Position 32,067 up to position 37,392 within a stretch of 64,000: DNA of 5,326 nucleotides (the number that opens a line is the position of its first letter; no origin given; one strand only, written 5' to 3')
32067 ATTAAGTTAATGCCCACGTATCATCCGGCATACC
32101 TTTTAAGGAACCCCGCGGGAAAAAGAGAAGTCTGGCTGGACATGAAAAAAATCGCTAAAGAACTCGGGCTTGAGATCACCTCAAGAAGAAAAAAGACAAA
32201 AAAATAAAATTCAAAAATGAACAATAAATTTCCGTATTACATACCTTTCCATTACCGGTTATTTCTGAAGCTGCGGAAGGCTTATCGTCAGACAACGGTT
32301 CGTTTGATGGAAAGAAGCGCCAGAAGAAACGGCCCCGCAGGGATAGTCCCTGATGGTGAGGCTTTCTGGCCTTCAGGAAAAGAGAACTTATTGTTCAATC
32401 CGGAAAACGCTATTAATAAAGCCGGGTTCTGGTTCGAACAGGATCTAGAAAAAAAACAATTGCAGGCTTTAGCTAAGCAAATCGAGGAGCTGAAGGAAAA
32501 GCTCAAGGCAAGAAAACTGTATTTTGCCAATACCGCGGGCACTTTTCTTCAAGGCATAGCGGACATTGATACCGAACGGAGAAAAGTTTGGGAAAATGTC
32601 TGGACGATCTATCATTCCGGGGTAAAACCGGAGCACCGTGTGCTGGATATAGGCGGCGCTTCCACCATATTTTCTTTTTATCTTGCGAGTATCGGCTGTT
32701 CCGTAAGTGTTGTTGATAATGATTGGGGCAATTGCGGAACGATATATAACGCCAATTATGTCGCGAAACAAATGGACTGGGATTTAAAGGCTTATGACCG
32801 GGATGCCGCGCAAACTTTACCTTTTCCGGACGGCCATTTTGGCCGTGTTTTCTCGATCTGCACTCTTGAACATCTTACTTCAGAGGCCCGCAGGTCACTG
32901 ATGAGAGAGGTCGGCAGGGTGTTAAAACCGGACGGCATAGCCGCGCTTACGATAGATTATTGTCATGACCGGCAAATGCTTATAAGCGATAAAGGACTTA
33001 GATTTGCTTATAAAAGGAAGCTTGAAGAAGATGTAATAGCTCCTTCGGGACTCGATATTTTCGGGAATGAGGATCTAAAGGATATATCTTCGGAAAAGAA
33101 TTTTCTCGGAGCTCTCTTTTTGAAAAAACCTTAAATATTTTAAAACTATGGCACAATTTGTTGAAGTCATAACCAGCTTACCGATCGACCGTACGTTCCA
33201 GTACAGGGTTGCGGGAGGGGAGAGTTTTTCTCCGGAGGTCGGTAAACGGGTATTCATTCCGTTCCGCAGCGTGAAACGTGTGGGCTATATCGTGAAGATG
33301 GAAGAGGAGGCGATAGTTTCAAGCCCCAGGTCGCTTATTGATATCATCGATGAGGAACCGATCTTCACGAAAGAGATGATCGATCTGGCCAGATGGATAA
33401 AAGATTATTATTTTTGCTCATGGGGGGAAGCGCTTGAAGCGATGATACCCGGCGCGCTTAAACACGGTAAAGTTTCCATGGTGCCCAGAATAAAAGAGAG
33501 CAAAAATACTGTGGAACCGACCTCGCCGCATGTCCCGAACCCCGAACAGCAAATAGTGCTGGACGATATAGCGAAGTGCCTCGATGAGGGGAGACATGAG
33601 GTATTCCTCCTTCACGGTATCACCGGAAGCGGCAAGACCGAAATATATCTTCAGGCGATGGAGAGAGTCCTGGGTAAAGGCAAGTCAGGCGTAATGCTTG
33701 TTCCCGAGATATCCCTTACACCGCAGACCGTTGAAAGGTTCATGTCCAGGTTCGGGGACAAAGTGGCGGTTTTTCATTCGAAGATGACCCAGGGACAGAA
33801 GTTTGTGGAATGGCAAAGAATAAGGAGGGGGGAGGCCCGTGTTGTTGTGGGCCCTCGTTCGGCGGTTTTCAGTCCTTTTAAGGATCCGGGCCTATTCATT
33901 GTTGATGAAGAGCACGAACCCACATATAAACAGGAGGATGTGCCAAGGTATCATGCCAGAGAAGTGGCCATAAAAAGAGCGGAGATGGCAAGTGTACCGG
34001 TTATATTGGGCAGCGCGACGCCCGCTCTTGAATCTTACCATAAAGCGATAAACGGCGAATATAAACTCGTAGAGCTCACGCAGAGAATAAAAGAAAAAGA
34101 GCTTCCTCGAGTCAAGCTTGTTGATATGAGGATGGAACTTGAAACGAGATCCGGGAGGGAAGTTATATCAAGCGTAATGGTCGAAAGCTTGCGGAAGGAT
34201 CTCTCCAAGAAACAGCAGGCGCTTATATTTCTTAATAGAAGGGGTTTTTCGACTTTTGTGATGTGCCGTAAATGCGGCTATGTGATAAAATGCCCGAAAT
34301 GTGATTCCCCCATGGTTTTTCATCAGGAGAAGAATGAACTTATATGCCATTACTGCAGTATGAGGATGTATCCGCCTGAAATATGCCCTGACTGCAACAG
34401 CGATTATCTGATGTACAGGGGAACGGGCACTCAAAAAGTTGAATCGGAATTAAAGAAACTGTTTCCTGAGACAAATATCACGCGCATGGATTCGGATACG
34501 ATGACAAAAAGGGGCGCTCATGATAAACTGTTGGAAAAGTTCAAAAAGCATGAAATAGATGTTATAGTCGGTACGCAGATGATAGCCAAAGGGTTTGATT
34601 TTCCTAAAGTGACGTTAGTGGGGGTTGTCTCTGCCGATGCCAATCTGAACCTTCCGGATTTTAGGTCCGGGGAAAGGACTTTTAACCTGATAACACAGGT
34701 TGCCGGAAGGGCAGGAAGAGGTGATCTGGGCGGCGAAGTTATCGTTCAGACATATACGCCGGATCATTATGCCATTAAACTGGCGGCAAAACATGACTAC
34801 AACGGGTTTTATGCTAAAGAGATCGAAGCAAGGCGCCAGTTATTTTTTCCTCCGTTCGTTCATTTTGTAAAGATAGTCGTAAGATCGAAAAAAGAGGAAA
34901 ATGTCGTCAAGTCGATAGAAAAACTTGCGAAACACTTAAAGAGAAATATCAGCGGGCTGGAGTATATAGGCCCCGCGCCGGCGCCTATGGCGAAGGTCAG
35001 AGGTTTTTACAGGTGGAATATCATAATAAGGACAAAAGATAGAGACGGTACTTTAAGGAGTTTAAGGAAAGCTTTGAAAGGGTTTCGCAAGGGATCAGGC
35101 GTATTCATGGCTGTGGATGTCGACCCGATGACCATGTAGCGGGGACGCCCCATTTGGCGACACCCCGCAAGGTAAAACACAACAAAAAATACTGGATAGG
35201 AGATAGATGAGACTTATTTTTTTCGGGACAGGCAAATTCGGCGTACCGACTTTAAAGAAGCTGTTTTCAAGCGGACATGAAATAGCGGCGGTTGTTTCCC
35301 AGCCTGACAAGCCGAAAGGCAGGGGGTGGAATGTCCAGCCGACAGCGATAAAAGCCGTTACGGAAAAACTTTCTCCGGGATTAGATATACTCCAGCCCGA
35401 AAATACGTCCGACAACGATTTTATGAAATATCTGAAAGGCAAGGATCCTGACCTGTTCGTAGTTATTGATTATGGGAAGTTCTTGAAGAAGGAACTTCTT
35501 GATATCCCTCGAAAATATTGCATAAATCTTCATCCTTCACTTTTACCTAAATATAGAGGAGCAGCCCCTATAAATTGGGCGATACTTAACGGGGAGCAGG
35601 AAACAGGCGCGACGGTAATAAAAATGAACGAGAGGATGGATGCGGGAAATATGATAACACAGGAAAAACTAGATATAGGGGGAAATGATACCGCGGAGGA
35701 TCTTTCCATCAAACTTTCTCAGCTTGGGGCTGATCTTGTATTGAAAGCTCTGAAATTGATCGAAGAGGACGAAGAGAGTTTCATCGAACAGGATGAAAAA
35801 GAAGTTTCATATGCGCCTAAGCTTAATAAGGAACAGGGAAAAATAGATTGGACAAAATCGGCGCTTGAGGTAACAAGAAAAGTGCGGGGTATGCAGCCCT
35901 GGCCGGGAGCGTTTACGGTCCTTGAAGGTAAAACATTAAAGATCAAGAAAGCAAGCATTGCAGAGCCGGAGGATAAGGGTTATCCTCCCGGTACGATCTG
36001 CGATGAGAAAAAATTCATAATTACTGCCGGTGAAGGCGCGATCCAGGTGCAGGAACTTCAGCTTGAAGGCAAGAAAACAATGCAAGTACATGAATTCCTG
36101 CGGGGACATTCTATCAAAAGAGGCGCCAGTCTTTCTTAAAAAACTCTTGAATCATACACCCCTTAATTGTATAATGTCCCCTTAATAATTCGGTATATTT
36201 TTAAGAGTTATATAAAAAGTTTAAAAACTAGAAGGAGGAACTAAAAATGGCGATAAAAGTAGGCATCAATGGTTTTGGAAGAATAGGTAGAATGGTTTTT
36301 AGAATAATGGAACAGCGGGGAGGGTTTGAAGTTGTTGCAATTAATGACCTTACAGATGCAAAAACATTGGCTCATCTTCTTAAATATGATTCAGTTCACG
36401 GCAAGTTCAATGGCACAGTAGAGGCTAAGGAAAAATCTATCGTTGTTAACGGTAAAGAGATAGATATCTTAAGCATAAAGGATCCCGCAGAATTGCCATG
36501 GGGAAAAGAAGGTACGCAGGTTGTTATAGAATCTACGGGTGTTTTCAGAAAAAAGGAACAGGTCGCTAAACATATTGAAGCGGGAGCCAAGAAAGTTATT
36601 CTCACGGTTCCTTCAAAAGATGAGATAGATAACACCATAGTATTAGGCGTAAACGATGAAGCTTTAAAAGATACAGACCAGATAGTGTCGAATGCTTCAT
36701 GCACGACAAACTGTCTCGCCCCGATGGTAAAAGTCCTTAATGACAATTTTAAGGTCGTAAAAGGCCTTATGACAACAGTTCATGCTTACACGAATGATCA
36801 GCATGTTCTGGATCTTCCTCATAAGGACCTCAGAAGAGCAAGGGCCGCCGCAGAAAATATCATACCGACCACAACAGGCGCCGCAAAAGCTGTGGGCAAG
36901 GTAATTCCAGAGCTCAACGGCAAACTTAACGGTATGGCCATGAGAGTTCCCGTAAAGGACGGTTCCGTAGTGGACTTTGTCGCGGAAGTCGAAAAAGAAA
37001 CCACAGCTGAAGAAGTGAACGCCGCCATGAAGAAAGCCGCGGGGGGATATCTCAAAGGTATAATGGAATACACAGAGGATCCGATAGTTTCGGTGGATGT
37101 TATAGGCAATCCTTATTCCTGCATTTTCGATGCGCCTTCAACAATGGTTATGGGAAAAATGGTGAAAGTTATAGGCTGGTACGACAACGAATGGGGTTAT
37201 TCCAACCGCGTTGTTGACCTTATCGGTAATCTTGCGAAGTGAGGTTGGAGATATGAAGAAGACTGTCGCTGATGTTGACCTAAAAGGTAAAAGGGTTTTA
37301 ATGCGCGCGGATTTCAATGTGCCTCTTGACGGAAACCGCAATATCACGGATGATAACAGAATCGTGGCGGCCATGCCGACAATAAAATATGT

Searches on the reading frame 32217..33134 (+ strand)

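Call 37: search_protein_families(library=pfam, proteins=[window:32217-33134:+], max_evalue=0.00001)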
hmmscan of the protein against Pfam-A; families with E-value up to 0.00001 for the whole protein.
window:32217-33134:+ (305 aa): 2 families
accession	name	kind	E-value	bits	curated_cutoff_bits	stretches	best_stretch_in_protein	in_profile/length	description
PF08241.18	Methyltransf_11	-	6.7e-11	43.1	21.2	1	143-243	1-94/95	Methyltransferase domain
PF13649.12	Methyltransf_25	-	2e-10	41.6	27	1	142-240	1-97/97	Methyltransferase domain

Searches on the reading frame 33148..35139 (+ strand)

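Call 38: search_protein_families(library=pfam, proteins=[window:33148-35139:+], max_evalue=0.00001)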
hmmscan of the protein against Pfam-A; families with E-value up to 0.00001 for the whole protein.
window:33148-35139:+ (663 aa): 6 families
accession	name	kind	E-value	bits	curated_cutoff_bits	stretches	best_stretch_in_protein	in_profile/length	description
PF17764.6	PriA_3primeBD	-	1.9e-24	85.8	22.7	1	6-101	1-96/96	3'DNA-binding domain (3'BD)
PF18074.6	PriA_C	-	9.6e-21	74.9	26.9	1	569-660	1-95/95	Primosomal protein N C-terminal domain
PF04851.21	ResIII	-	3.5e-17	63.2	22.5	1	129-293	3-163/164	Type III restriction enzyme, res subunit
PF00270.35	DEAD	-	1.6e-16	60.9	26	1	135-296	5-163/167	DEAD/DEAH box helicase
PF00271.37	Helicase_C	-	1.8e-13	51.1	23.5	1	430-524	27-108/110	Helicase conserved C-terminal domain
PF18319.7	Zn_ribbon_PriA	-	3.7e-09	36.8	26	1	382-404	1-23/27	PriA DNA helicase Cys-rich region (CRR) domain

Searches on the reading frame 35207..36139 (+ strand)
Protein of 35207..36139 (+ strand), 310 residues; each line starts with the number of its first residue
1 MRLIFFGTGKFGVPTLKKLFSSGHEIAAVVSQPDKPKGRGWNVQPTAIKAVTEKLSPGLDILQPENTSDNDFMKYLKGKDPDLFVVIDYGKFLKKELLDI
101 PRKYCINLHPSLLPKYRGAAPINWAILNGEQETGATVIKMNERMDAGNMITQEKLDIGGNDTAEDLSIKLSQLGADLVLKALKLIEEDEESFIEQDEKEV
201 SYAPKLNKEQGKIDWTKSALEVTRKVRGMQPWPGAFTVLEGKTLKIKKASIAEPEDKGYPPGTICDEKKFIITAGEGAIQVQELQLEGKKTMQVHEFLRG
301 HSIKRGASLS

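Call 38: search_protein_families(library=pfam, proteins=[window:35207-36139:+], max_evalue=0.00001)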
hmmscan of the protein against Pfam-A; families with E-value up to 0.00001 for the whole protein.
window:35207-36139:+ (310 aa): 2 families
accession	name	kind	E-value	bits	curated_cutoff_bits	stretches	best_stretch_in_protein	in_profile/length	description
PF00551.24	Formyl_trans_N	-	6.1e-42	143.8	26.1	1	1-181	1-180/181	Formyl transferase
PF02911.23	Formyl_trans_C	-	1.4e-28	99.5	21.1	1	205-301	1-99/100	Formyl transferase, C-terminal domain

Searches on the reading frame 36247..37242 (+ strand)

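Call 38: search_protein_families(library=pfam, proteins=[window:36247-37242:+], max_evalue=0.00001)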
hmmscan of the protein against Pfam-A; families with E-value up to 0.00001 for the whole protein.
window:36247-37242:+ (331 aa): 2 families
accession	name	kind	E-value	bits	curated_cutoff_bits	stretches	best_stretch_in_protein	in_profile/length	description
PF02800.25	Gp_dh_C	-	4.8e-71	237.9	24.4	1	157-312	1-158/158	Glyceraldehyde 3-phosphate dehydrogenase, C-terminal domain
PF00044.30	Gp_dh_N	-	3e-41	140.2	31.7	1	3-102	1-100/101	Glyceraldehyde 3-phosphate dehydrogenase, NAD binding domain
